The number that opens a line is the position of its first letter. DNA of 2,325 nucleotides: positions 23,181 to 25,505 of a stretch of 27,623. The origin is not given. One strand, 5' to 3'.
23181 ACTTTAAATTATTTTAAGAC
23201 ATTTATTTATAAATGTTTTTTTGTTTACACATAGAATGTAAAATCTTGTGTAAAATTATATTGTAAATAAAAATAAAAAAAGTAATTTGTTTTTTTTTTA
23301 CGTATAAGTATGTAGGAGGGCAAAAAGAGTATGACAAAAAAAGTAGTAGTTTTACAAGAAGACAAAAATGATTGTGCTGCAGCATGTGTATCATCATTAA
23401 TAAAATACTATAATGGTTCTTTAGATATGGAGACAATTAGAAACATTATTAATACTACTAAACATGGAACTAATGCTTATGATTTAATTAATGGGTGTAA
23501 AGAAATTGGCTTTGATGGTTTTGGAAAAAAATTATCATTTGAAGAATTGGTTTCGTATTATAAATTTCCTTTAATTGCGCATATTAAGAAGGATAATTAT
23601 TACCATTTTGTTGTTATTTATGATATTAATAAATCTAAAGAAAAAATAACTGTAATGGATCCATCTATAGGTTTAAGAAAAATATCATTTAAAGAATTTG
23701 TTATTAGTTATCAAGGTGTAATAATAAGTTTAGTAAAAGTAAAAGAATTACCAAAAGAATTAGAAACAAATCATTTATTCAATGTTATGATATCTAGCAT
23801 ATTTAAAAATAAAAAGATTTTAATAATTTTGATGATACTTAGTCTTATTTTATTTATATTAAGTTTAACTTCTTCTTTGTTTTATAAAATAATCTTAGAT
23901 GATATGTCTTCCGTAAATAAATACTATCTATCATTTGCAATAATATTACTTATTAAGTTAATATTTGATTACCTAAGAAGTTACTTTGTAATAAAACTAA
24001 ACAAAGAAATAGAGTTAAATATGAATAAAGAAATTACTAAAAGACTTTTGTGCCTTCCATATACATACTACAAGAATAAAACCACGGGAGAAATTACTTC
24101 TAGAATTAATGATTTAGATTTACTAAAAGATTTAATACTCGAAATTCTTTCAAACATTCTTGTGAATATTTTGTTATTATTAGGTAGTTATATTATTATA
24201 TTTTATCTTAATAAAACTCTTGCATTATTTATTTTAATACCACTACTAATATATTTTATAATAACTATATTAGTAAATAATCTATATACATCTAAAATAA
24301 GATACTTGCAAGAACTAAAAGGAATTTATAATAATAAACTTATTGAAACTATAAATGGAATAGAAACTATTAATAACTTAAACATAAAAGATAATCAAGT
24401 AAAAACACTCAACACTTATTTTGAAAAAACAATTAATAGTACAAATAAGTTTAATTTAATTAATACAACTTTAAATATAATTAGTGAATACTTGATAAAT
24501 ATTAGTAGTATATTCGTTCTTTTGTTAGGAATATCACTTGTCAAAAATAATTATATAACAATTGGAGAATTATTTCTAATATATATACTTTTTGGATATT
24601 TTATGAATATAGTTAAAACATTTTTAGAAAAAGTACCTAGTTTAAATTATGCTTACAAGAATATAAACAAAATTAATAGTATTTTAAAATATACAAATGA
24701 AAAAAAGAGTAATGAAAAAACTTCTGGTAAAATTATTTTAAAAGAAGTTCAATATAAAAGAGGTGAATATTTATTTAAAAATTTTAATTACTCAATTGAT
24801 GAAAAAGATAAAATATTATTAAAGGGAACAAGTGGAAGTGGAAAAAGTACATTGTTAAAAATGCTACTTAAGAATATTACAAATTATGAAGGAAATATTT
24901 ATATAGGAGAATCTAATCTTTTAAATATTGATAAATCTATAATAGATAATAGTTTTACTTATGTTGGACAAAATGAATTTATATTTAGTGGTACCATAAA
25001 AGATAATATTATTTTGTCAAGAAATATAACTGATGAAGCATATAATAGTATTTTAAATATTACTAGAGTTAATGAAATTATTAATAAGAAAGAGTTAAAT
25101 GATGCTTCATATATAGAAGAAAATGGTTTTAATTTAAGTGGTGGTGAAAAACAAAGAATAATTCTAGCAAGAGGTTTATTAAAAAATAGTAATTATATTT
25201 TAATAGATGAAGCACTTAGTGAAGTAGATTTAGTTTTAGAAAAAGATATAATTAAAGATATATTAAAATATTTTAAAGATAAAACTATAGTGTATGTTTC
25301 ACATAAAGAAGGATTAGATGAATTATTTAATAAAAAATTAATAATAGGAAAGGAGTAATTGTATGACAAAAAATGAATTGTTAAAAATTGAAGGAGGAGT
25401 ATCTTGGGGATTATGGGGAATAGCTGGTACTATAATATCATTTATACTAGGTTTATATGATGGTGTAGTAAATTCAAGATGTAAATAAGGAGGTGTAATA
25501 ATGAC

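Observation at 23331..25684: Unannotated two-peptide double-glycine bacteriocin pair behind a C39 ABC exporter; both mature peptides end in Cys-Lys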

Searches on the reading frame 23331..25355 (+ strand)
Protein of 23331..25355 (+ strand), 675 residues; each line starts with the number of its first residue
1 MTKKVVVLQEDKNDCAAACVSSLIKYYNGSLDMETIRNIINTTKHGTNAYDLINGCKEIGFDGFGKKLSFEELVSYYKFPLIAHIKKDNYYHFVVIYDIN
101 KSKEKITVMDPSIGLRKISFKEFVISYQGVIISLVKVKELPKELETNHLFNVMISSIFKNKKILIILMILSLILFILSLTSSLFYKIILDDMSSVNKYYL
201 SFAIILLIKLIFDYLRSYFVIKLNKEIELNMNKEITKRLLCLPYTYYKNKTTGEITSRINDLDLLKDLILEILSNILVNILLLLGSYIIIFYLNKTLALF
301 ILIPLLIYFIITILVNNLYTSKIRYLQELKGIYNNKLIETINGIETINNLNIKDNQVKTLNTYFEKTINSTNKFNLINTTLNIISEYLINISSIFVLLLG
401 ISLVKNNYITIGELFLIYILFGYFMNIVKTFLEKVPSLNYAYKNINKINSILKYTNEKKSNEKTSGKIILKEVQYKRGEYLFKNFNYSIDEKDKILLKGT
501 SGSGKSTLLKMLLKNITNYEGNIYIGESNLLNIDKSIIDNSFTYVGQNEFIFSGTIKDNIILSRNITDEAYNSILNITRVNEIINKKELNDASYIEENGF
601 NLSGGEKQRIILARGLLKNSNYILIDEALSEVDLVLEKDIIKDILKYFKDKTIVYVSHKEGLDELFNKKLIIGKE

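Call 5: search_protein_families(library=pfam, proteins=[window:23331-25355:+], max_evalue=1)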
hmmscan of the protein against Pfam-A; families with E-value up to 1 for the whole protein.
window:23331-25355:+ (675 aa): 26 families (the best 25 are shown)
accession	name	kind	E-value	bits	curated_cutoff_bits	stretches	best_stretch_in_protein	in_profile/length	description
PF00664.28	ABC_membrane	-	1.2e-32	114.1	28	1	164-427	1-273/274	ABC transporter transmembrane region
PF03412.21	Peptidase_C39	-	3e-29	102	22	1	4-135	2-129/133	Peptidase C39 family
PF00005.33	ABC_tran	-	4e-23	83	25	1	483-629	2-136/137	ABC transporter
PF13555.12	AAA_29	-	0.00011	22.3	27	1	481-509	11-39/61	P-loop containing region of AAA domain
PF20720.3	nSTAND3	-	0.00073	19.7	27.2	1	487-536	12-60/155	Novel STAND NTPase 3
PF02492.25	cobW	-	0.0043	17.1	20.7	1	495-541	3-50/180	CobW/HypB/UreG, nucleotide-binding domain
PF00437.27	T2SSE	-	0.014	14.5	24.9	1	494-524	144-174/370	Type II/IV secretion system protein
PF13238.12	AAA_18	-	0.016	16.1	29.4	1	495-526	1-25/128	AAA domain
PF13401.12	AAA_22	-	0.016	16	27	1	495-519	8-32/130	AAA domain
PF06414.18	Zeta_toxin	-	0.016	15.1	22.3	1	491-527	15-51/199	Zeta toxin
PF12775.13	AAA_7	-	0.019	14.9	25.8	1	465-517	9-58/181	P-loop containing dynein motor region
PF03193.22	RsgA_GTPase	-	0.02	15.1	30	1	483-517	98-131/174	RsgA GTPase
PF25199.1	nSTAND_NTPase5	-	0.029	14.7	34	1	494-517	43-66/145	Novel STAND NTPase 5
PF10412.15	TrwB_AAD_bind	-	0.067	12.5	20.5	1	491-518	14-41/387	Type IV secretion-system coupling protein DNA-binding domain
PF13529.12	Peptidase_C39_2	-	0.079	14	24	0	9-111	8-142/143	Peptidase_C39 like family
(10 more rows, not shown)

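Call 6: search_protein_families(library=ncbifam, proteins=[window:23331-25355:+], max_evalue=1)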
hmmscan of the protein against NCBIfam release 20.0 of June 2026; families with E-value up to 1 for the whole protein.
window:23331-25355:+ (675 aa): 168 families (the best 25 are shown)
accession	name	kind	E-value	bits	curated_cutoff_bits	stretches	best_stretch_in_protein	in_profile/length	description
TIGR03796.1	NHLM_micro_ABC1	equivalog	2.2e-92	310.5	853.3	1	6-659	4-671/710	NHLP family bacteriocin export ABC transporter peptidase/permease/ATPase subunit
TIGR01193.1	bacteriocin_ABC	subfamily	2.9e-91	307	523.85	1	9-663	1-672/708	peptide cleavage/export ABC transporter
NF045998.1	cleave_ABC_plasm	equivalog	4.2e-84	283.1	500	1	9-660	2-661/673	Mbov_0121 family peptidase domain-containing ABC transporter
TIGR03375.1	type_I_sec_LssB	subfamily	1.7e-71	241.5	693.1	1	17-672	4-674/696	type I secretion system permease/ATPase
TIGR01846.1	type_I_sec_HlyB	subfamily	2e-65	221.4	725.55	1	18-659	3-651/694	type I secretion system permease/ATPase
TIGR03797.1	NHLM_micro_ABC2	equivalog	5.5e-53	180.5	709.4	1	142-635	119-622/686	NHLP bacteriocin export ABC transporter permease/ATPase subunit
TIGR02204.1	MsbA_rel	hypoth_equivalog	4e-51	174.3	780.4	1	164-659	24-534/576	ABC transporter, permease/ATP-binding protein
TIGR02203.1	MsbA_lipidA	equivalog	4.1e-48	164.2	602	1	157-659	9-528/572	lipid A export permease/ATP-binding protein MsbA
TIGR02857.1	CydD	equivalog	2.1e-47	162.3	435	1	181-667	27-524/529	thiol reductant ABC exporter subunit CydD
NF008364.0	PRK11160.1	equivalog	4.6e-46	157.6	630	1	237-660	101-535/575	heme ABC transporter ATP-binding protein/permease CydC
TIGR01842.1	type_I_sec_PrtD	subfamily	1e-45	156.3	510.15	1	159-672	3-526/544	type I secretion system permease/ATPase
NF052233.1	CphA_assoc_ABC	equivalog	5.3e-43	147.4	880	1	192-659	226-702/766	cyanophycin metabolism-associated ABC transporter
TIGR00958.1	3a01208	subfamily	6.9e-41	140.3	874.6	1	192-660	197-674/711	antigen peptide transporter 2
NF010178.0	PRK13657.1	equivalog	2.4e-39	135.2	733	1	155-659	12-529/588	glucan ABC transporter ATP-binding protein/ permease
NF008379.0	PRK11174.1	equivalog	4.3e-39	134.6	684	1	164-659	27-543/588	heme ABC transporter permease/ATP-binding protein CydD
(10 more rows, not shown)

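Call 7: find_related_loci(query=window:23331-25355:+, collection=genome_contigs, flank=6000)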
Query window:23331-25355:+ (675 aa) in genome_contigs; peptide patterns used: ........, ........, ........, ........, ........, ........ (x = any residue, [..] = any of these).
235 stretches matched a pattern; 18 encode a relative of the query (tblastn E <= 1e-3); 18 distinct loci.
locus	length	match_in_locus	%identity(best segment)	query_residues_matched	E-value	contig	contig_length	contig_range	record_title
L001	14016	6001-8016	53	1-674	0e+0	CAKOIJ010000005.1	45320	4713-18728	MAG: uncultured Bacilli bacterium isolate REFINED_METABAT215_TOP10_CONTIGS_1500_ASSEMBLY_K77_MERGED__Nepal_MoBio_Fiber-H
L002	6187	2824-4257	26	204-666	2e-28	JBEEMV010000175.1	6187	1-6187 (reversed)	MAG: Bacteroidota bacterium isolate comocreek_2019_sw_WHONDRS-S19S_0026_B_bin.5 scaffold_139141, whole genome shotgun se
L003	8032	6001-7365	27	215-659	6e-24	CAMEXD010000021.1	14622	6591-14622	MAG: uncultured Mycoplasma sp. isolate SRR15057922_bin.27_metaWRAP_v1.3_MAG genome assembly, contig: ERZ10407413.1769, w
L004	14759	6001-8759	25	375-659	7e-23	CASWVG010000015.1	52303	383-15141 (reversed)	MAG: uncultured Lachnospiraceae bacterium isolate extra-ERR2136575.16_1677762971 genome assembly, contig: NODE_171_lengt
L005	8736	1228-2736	33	480-675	1e-11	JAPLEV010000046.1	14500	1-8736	MAG: Flavobacteriia bacterium isolate LacPavin_0920_WC12_MAG_36_19 LacPavin_0920_WC12_scaffold_76207, whole genome shotg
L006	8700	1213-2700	32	480-668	8e-11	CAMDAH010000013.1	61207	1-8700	MAG: Chryseobacterium gleum isolate ME-21oct19-120 genome assembly, contig: ME-21oct19-C589, whole genome shotgun sequen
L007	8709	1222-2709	32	480-668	2e-10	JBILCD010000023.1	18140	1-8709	MAG: Crocinitomicaceae bacterium isolate ME2016-06-21_3300042351_group7_bin108 Rohwer_bin777_scaffold_495_c1, whole geno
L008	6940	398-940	28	481-658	3e-10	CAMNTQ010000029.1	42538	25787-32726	MAG: uncultured Lachnospiraceae bacterium isolate SRR19792995_bin.11_metawrap_v1.3_MAG genome assembly, contig: ERZ12290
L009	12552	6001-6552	30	482-658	9e-10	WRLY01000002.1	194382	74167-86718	MAG: Oscillospiraceae bacterium isolate Th196P3bin54 Ga0099364_10000033, whole genome shotgun sequence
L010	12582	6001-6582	30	482-672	2e-9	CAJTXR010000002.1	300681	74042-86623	MAG TPA_asm: uncultured Anaeroplasmataceae bacterium isolate MGBC122639 genome assembly, contig: MGBC122639.2, whole gen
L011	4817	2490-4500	26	481-671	2e-9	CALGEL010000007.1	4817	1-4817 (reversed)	MAG TPA_asm: uncultured Clostridia bacterium isolate SRR6425824_bin.7_CONCOCT_v1.1_MAG genome assembly, contig: ERZ17676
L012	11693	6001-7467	30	474-658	2e-9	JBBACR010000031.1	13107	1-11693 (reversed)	MAG: Candidatus Pacearchaeota archaeon isolate SO_2017_LW1_53 NODE_3955_length_13107_cov_4.464407_LW64-88_2017, whole ge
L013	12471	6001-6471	24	475-634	4e-9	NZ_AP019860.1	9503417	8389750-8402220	Candidatus Uabimicrobium amorphum strain SRT547 chromosome, complete genome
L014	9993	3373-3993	29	449-658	6e-9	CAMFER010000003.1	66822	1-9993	MAG: uncultured Clostridium sp. isolate SRR11489784_bin.37_metaWRAP_v1.3_MAG genome assembly, contig: ERZ11466716.218, w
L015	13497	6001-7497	27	427-668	5e-8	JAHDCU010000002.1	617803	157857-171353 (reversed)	MAG: Saprospiraceae bacterium isolate MAG-141 RZ_7, whole genome shotgun sequence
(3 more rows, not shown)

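Call 63: search_solved_structures(query=window:23331-25355:+, max_evalue=1e-20)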
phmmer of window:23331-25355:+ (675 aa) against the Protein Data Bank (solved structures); distinct sequences matched with E-value up to 1e-20: 193 (the best 60 are shown).
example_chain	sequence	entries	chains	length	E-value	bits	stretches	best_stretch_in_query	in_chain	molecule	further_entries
4ry2_A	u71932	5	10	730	3.9e-84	286.5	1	3-659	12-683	ABC-type bacteriocin transporter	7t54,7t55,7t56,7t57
8vp3_A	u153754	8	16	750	4.3e-84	286.3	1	3-659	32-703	ABC-type bacteriocin transporter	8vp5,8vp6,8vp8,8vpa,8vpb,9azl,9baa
4s0f_A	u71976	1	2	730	8.8e-84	285.3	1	3-659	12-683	ABC-type bacteriocin transporter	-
6v9z_A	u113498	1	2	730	7.9e-83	282.2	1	3-659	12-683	ABC-type bacteriocin transporter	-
8vp9_A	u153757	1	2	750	2.3e-80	274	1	3-659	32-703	ABC-type bacteriocin transporter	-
8hf4_A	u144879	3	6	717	2.3e-70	241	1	9-671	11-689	Transport/processing ATP-binding protein ComA | Competence factor transporting ATP-binding protein/permease ComA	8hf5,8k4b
8hf7_A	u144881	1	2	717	4.1e-70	240.1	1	9-671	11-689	Competence factor transporting ATP-binding protein/permease ComA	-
8hf6_A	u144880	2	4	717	5.2e-70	239.8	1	9-671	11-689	Competence factor transporting ATP-binding protein/permease ComA | Transport/processing ATP-binding protein ComA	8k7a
8vow_A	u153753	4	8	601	1.4e-54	188.8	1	160-660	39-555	ABC-type bacteriocin transporter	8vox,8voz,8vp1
8wi2_A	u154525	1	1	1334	3.5e-47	164.4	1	197-659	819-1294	ATP-binding cassette sub-family C member 5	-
8wi5_A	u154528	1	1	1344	3.6e-47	164.4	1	197-659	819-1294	ATP-binding cassette sub-family C member 5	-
8wi0_A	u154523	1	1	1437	4.6e-47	164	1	197-659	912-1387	ATP-binding cassette sub-family C member 5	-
8wi3_A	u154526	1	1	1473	5e-47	163.9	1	197-659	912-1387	ATP-binding cassette sub-family C member 5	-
8wi4_A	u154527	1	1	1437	7e-47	163.4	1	197-659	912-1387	ATP-binding cassette sub-family C member 5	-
8kci_A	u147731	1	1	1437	2e-44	155.3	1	197-656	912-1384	ATP-binding cassette sub-family C member 5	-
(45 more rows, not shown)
